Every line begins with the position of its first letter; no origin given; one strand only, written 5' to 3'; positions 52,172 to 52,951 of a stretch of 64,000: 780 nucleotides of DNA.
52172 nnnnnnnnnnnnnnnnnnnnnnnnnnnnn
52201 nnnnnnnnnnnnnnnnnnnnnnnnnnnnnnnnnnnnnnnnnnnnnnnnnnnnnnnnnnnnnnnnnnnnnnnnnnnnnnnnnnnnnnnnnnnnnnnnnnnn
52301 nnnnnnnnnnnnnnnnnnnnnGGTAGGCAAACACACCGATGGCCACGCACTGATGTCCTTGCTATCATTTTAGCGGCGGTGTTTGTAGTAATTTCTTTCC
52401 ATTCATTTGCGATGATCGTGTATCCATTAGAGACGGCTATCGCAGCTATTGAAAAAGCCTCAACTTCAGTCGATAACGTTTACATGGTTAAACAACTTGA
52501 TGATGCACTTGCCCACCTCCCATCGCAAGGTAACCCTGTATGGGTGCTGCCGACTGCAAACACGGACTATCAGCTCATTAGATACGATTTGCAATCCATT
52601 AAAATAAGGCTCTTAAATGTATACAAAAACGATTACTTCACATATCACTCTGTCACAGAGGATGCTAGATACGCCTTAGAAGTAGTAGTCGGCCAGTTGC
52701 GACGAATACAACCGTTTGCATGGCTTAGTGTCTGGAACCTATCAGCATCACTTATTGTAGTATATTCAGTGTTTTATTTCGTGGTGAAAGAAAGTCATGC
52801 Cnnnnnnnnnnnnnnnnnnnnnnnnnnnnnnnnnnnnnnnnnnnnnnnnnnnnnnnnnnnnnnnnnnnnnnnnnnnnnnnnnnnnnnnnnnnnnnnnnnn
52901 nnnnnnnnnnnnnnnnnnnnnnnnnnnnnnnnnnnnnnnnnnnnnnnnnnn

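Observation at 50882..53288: Processive GT2 synthase whose C-terminal TM-plus-~100-aa module is duplicated as a separate downstream gene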

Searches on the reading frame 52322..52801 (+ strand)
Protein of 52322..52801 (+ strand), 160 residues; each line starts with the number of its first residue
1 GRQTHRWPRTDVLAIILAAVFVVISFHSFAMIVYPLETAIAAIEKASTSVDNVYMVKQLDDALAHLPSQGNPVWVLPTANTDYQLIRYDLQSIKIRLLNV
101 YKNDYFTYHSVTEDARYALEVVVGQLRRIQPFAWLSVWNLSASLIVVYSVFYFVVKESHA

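Call 7: find_homologous_proteins(query=window:52322-52801:+, max_evalue=0.01)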
Query window:52322-52801:+: 58 candidates shared short words with the query, none scored E <= 0.01.

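Call 20: search_protein_families(library=pfam, proteins=[window:52322-52801:+], max_evalue=10)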
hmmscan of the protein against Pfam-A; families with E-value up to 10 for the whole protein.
window:52322-52801:+ (160 aa): 0 families
